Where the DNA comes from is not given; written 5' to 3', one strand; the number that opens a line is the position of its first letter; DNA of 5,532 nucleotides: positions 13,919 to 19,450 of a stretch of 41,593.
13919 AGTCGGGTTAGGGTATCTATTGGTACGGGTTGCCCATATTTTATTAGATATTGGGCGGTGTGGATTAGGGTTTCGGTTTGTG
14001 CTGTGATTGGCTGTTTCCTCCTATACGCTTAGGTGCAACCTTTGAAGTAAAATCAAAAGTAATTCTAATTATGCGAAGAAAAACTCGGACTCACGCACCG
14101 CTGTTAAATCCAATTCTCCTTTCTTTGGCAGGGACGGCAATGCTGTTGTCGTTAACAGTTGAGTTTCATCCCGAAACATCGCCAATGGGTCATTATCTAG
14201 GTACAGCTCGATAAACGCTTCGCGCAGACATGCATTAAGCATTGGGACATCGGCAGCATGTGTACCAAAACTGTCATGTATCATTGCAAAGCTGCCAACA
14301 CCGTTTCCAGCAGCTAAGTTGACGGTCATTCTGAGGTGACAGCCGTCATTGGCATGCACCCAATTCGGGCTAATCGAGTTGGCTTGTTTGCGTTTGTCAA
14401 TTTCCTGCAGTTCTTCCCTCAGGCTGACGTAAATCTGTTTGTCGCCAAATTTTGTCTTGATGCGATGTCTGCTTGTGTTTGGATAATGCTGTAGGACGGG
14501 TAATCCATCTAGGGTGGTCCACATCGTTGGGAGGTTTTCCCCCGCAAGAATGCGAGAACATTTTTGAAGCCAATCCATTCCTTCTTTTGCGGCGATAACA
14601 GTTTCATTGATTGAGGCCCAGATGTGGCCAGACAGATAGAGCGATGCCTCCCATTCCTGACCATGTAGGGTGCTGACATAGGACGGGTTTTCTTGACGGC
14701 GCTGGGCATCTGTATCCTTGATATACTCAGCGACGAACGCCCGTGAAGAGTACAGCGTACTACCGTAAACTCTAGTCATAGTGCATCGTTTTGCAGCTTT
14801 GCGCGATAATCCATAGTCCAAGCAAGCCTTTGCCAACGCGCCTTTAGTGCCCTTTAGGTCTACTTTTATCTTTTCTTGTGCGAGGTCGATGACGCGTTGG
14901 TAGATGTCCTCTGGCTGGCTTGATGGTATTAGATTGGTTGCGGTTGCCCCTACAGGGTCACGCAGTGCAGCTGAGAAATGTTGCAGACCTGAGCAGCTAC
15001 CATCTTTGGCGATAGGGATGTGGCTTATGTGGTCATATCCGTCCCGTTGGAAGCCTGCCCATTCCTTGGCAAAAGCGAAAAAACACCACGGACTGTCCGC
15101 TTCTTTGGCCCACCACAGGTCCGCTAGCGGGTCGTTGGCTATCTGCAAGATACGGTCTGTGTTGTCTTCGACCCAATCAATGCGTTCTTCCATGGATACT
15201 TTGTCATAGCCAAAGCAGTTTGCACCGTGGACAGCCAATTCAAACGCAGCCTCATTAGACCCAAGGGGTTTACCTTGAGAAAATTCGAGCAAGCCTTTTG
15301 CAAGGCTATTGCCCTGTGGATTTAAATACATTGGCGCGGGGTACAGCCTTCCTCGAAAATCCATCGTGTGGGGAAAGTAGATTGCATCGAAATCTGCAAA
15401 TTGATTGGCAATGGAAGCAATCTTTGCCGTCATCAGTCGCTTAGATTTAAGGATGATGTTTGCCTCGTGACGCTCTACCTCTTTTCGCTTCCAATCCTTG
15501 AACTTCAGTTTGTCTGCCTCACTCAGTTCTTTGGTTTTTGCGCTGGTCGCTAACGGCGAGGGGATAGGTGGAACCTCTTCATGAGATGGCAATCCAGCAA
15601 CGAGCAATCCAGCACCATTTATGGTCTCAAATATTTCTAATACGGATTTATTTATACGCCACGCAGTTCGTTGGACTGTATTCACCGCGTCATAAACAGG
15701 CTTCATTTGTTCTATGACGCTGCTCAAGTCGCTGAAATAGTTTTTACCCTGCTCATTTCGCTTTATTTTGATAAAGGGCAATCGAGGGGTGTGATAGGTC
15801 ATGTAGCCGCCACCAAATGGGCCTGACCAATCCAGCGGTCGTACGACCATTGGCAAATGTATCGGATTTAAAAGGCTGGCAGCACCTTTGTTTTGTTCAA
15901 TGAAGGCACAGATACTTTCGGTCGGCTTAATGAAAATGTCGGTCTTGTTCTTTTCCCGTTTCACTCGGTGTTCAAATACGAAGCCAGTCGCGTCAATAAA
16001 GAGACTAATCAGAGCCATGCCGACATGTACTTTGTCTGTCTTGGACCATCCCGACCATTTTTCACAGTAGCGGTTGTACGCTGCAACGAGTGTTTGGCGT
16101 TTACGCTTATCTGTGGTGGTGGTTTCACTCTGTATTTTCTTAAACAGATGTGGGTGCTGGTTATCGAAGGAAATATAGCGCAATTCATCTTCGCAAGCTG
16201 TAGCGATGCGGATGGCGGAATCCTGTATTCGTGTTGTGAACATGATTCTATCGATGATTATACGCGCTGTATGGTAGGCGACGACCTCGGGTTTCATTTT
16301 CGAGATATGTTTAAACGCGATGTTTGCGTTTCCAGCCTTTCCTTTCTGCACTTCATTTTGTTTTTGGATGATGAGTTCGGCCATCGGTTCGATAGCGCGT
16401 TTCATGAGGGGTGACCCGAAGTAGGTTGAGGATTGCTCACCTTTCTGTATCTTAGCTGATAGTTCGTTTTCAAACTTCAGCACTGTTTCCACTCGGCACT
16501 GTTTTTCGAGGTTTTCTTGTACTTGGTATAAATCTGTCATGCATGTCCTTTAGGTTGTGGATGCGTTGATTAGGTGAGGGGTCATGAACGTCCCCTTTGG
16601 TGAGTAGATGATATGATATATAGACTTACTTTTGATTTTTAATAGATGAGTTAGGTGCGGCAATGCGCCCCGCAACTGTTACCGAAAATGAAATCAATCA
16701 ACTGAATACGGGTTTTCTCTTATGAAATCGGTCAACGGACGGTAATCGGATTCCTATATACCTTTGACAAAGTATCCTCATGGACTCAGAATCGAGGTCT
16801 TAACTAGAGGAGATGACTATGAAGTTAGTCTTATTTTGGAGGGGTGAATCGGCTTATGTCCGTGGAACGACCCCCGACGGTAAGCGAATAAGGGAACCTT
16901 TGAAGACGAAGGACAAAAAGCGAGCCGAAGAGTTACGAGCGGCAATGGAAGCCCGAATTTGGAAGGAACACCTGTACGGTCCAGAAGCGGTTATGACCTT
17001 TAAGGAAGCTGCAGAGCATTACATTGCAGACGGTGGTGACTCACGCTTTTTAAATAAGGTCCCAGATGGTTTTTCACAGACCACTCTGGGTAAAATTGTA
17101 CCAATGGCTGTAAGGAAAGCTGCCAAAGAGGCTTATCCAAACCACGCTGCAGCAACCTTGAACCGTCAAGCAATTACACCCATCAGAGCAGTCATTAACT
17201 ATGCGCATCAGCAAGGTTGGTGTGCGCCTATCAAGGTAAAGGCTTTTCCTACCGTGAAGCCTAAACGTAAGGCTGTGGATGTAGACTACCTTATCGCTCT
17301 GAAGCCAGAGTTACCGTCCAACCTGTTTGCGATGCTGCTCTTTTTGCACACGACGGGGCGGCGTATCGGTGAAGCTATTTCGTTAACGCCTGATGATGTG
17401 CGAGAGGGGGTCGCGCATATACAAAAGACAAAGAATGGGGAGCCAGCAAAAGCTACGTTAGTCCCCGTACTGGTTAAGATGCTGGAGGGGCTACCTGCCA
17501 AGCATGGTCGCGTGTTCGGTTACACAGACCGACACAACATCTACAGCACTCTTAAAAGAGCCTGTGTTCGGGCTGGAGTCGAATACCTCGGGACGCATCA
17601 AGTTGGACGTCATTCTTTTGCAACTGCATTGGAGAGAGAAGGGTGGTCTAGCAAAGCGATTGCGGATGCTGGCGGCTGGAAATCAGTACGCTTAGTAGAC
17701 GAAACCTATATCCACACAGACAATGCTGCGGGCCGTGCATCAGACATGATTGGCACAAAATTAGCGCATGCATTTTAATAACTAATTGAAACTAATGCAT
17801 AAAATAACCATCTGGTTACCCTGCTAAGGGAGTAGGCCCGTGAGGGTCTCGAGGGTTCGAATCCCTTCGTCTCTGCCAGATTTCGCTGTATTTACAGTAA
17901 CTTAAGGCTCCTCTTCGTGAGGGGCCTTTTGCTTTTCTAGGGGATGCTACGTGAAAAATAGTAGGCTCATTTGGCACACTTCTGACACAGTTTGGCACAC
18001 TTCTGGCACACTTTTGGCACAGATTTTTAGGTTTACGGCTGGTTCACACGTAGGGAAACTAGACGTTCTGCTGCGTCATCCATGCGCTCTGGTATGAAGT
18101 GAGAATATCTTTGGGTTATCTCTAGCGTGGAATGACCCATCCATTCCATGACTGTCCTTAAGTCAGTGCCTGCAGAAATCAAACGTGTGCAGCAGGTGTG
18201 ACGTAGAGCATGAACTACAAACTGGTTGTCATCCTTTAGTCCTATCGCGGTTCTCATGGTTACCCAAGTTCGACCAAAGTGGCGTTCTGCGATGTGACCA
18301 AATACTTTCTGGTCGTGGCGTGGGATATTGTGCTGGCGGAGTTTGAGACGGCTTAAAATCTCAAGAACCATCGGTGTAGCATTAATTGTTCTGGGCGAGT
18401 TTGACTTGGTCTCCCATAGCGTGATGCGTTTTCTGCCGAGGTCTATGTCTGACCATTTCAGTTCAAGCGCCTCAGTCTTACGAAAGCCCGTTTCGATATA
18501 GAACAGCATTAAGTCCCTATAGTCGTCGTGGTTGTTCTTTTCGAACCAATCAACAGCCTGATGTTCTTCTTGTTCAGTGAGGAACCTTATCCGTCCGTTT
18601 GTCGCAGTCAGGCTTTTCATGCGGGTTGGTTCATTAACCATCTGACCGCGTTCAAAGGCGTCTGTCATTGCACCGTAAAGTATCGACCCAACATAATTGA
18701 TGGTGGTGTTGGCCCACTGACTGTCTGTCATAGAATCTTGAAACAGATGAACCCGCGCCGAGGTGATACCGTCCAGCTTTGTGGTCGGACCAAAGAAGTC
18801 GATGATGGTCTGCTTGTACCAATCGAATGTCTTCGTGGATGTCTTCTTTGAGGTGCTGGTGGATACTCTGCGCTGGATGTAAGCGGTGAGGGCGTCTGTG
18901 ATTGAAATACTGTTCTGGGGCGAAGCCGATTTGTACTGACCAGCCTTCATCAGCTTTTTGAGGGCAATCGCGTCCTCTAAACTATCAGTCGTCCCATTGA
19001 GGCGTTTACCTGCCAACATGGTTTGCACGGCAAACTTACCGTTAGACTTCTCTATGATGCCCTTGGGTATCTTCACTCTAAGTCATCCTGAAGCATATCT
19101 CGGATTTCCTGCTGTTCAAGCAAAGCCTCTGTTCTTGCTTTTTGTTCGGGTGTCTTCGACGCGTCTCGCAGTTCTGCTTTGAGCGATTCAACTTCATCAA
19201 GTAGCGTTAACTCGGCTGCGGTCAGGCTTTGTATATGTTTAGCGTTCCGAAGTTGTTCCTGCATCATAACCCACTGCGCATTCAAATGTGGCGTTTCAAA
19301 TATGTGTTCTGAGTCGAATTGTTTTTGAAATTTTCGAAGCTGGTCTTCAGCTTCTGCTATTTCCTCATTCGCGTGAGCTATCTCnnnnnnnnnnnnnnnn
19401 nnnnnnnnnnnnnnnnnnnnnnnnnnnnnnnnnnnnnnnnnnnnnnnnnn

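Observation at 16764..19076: Two intact, convergent tyrosine integrases bracket a tRNA-Ser(GCU)-derived attP in a T7-like genome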

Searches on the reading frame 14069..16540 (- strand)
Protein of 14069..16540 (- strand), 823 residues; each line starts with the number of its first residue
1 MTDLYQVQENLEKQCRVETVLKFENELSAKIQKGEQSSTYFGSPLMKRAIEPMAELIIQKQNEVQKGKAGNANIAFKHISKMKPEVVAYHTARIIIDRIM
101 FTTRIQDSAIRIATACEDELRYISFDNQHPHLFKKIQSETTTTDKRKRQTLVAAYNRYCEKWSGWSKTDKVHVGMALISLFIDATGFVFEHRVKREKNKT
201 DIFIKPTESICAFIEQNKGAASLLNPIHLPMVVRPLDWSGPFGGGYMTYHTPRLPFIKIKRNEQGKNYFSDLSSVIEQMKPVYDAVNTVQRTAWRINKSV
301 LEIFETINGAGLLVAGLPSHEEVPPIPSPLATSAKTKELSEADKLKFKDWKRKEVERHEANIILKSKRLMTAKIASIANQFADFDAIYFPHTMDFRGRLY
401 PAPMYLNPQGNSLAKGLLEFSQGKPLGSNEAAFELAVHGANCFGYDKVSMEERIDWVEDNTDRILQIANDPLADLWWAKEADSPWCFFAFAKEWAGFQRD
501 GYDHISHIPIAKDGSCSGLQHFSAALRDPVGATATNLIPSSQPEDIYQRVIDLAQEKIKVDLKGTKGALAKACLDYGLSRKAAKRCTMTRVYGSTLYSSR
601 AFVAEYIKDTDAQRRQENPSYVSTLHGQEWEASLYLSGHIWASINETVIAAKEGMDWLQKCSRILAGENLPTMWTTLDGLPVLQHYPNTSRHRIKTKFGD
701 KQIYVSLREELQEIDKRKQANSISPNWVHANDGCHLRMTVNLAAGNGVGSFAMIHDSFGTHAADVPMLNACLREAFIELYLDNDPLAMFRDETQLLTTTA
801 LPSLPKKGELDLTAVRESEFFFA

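Call 4: search_protein_families(library=pfam, proteins=[window:14069-16540:-], max_evalue=0.01)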
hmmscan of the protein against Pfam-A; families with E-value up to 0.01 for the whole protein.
window:14069-16540:- (823 aa): 2 families
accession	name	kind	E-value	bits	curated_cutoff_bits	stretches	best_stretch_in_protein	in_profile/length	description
PF00940.24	RNA_pol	-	8.6e-104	348.3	22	2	424-793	1-368/448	DNA-dependent RNA polymerase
PF14700.11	RPOL_N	-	6.4e-21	75.5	30.1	1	8-289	2-332/334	DNA-directed RNA polymerase N-terminal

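Call 20: search_dna_similar(query=window:14069-16540:-, collection=phages, mode=protein, max_rows=20)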
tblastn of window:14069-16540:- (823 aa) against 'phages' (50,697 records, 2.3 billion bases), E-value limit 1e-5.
Records with a match: 2796; places in all: 2843; records where one place covers at least 80% of the query: 2440.
Best place of each record, by identity: <60% 2796.
By first word of the organism name: Klebsiella 708; Escherichia 379; Pseudomonas 335; Acinetobacter 171; Vibrio 133; Salmonella 113; Yersinia 92; Pectobacterium 84; Ralstonia 55; Xanthomonas 54; and 77 more.
By host as written in the record: - 391; Klebsiella pneumoniae 379; Escherichia coli 132; Acinetobacter baumannii 62; Pseudomonas putida KT2440 and Paw85 53; Pseudomonas aeruginosa 44; Yersinia pestis 38; Pectobacterium atrosepticum DSM18077 33; and 714 more.
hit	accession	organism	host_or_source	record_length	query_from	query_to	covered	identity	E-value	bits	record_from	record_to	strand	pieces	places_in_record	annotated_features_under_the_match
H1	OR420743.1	Roseobacter phage CRP-125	Paracoccaceae bacterium strain FZCC0023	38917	3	823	100%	58.4%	0e+0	1032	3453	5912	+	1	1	RNA polymerase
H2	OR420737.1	Roseobacter phage CRP-171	Paracoccaceae bacterium strain FZCC0023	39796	3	823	100%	57.1%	0e+0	1018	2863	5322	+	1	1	RNA polymerase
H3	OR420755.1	Roseobacter phage CRP-113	Paracoccaceae bacterium strain FZCC0023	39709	3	823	100%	56.8%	0e+0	1015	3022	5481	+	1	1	RNA polymerase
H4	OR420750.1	Roseobacter phage CRP-361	Paracoccaceae bacterium strain FZCC0042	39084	3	823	100%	51.5%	0e+0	897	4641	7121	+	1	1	RNA polymerase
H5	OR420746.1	Roseobacter phage CRP-227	Paracoccaceae bacterium strain FZCC0040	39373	3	823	100%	51.4%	0e+0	895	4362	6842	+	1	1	RNA polymerase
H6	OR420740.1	Roseobacter phage CRP-114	Paracoccaceae bacterium strain FZCC0023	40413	3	823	100%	51.3%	0e+0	893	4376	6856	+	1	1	RNA polymerase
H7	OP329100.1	Pseudomonas phage LUZ100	Pseudomonas aeruginosa PaLo41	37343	5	823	100%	37.5%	7e-166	539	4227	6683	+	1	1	DNA-directed RNA polymerase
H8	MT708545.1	Rhizobium phage Pasto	Bradyrhizobium japonicum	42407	1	823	100%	36.7%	7e-149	489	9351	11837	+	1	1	RNA polymerase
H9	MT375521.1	Pelagibacter phage Eistla EXVC025P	Candidatus Pelagibacter ubique HTCC1062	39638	27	823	97%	37.5%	2e-154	506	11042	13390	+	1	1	RNA polymerase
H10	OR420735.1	Pelagibacter phage HTVC168P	Candidatus Pelagibacter sp. HTCC7211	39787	5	823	100%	36.4%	1e-153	503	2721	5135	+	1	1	RNA polymerase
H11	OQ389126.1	Ralstonia phage BOESR1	Ralstonia pseudosolanacearum (NCPPB ...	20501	3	823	100%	35.8%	2e-161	526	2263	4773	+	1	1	RNA polymerase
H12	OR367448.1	Ralstonia phage BOESR1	Ralstonia pseudosolanacearum (NCPPB ...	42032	3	823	100%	35.8%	2e-161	526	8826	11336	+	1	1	RNA polymerase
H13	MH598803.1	Pelagibacter phage HTVC121P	Candidatus Pelagibacter sp. HTCC7211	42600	31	823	96%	37.0%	2e-146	483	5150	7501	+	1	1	RNA polymerase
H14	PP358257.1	Ralstonia phage PY065YO380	Ralstonia solanacearum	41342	3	823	100%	35.7%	3e-157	514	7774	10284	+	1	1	T7 RNA polymerase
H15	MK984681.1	Bordetella phage vB_BbrP_BB8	Bordetella bronchiseptica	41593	3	822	100%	35.7%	5e-166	539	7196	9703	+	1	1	RNA polymerase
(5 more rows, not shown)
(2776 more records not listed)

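Call 29: find_related_loci(query=window:14069-16540:-, collection=viral_contigs, flank=7000)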
Query window:14069-16540:- (823 aa) in viral_contigs; peptide patterns used: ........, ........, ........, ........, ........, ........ (x = any residue, [..] = any of these).
8 stretches matched a pattern; 8 encode a relative of the query (tblastn E <= 1e-3); 8 distinct loci.
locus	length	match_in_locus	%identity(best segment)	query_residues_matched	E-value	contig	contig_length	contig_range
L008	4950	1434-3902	80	1-823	0e+0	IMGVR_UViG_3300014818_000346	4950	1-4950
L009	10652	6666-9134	70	1-823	0e+0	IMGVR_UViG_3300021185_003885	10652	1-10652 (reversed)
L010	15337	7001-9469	70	1-823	0e+0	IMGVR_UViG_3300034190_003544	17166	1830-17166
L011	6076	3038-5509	66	3-823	0e+0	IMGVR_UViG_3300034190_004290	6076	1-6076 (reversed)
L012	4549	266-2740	66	2-823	0e+0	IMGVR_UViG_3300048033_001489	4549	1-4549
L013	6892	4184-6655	66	3-823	0e+0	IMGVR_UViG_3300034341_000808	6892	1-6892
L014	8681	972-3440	61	3-823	0e+0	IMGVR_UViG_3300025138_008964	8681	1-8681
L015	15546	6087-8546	52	1-823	0e+0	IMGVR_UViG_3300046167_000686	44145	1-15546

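Call 101: search_protein_families(library=phrogs, proteins=[L010:5874-6710:+], max_evalue=0.00001)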
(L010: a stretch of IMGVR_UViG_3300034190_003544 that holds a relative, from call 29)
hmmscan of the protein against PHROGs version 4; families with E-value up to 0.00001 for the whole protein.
L010:5874-6710:+ (278 aa): 3 families
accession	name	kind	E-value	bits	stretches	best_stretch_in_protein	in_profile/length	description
phrog_1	-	integration and excision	6.6e-42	145.5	1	21-272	180-441/611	integrase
phrog_216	-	integration and excision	2.1e-26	93.7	1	80-269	24-227/301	integrase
phrog_7244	-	integration and excision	2.1e-07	31.5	1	40-158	110-224/263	integrase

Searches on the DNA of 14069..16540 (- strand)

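Call 99: search_rna_families(source=L010, start=5680, end=5840, threshold=evalue, max_evalue=10, show_alignments=2)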
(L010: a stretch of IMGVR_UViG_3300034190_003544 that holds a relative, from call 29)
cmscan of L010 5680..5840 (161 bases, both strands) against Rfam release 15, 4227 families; matches with E-value up to 10: 2.
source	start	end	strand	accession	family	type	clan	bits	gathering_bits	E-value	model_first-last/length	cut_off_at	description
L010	5719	5751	-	RF01337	CRISPR-DR24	Gene; CRISPR;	-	13.1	35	4.3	1-30/30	no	CRISPR RNA direct repeat element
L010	5771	5787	+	RF01850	beta_tmRNA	Gene;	CL00001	6.7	84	2.4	86-102/331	no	Betaproteobacteria transfer-messenger RNA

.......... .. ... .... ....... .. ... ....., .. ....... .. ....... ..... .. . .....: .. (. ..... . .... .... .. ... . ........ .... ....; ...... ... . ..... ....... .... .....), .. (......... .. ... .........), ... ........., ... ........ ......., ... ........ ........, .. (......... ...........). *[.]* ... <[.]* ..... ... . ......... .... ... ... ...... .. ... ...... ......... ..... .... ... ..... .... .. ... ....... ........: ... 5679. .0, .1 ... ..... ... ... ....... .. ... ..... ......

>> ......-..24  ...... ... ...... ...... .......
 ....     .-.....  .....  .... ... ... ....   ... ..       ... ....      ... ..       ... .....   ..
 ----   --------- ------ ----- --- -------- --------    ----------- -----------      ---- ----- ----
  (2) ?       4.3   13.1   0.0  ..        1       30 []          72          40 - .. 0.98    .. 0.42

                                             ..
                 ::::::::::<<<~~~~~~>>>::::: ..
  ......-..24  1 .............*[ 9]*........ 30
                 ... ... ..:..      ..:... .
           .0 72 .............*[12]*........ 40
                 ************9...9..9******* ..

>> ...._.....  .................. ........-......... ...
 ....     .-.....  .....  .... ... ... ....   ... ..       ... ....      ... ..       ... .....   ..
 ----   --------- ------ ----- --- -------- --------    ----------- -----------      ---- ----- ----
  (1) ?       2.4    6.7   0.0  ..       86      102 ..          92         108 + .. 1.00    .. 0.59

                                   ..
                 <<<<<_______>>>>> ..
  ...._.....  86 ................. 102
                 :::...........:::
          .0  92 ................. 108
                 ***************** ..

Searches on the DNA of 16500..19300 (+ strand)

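Call 5: search_rna_families(source=window, start=17700, end=18100, threshold=evalue, max_evalue=10, show_alignments=3)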
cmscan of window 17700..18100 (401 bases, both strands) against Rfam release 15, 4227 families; matches with E-value up to 10: 8.
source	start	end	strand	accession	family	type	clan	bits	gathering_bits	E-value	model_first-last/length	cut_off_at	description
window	17824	17875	-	RF04351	Plastid-psbl-rps4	Cis-reg;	-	20.2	68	0.084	1-53/53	no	Plastid-psbl-rps4 3UTR RNA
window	17874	17939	+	RF01770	rimP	Cis-reg; leader;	-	17.5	47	2.3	1-102/102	no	Gammaprotebacteria rimP leader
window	17810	17946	+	RF02223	sX4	Gene; sRNA;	-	16.6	70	0.26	1-167/167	no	Proteobacterial sRNA sX4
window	17868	17942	+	RF00519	suhB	Gene; sRNA;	CL00108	16.2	41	0.69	1-77/77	no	Makes More Granules Regulator RNA (mmgR)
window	18002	18088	-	RF01861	TB9Cs1H1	Gene; snRNA; snoRNA; HACA-box;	-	14.2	55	4.3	1-63/63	no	Trypanosomatid snoRNA TB9Cs1H1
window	17905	17936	+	RF00489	ctRNA_p42d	Gene; antisense;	-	13.9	50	5.1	5-44/46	no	ctRNA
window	17851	17946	+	RF04321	tmRNA_permuted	Gene;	-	10.6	47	5.2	36-93/213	no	permuted transfer-messenger RNA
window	17700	17878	+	RF00023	tmRNA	Gene;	CL00001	8.5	47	0.21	82-374/374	5'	transfer-messenger RNA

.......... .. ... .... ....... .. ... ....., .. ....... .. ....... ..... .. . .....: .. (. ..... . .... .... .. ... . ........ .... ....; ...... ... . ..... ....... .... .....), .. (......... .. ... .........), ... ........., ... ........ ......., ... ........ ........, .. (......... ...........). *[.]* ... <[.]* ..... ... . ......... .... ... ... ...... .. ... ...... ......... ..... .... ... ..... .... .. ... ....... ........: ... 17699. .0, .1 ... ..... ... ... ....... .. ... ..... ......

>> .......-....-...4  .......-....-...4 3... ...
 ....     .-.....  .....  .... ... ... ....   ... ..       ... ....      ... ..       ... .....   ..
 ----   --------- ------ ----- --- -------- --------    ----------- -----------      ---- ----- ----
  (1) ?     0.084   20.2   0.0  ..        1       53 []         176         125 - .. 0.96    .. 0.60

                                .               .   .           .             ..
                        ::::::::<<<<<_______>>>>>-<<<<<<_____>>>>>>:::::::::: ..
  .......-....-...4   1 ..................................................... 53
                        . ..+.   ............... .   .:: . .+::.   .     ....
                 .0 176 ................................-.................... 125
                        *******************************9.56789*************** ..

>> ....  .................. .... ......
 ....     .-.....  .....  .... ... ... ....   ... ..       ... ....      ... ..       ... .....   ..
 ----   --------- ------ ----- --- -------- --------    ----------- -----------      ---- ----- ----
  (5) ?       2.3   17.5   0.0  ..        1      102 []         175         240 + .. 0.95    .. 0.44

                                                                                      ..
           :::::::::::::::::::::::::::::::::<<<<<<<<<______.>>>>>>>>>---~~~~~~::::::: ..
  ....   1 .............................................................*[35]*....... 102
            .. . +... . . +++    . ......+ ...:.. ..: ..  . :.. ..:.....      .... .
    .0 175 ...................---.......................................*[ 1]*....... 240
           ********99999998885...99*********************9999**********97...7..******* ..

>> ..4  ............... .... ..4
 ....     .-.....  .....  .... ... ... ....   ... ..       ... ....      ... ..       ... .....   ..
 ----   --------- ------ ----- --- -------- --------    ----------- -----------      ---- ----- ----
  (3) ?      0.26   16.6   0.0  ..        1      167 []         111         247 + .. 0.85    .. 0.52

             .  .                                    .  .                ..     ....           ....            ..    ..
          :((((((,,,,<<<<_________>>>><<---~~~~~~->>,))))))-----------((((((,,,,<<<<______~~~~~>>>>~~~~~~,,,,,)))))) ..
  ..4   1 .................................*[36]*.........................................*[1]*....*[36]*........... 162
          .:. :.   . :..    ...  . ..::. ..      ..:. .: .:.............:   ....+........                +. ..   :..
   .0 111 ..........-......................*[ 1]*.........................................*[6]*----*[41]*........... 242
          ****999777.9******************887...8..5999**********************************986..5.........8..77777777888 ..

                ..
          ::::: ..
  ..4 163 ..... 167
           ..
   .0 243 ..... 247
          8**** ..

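Call 6: search_dna_similar(query=window:16500-19300:+, collection=phages, mode=distant, max_rows=25)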
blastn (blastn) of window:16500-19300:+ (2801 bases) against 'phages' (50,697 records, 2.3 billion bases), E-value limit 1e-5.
No match.
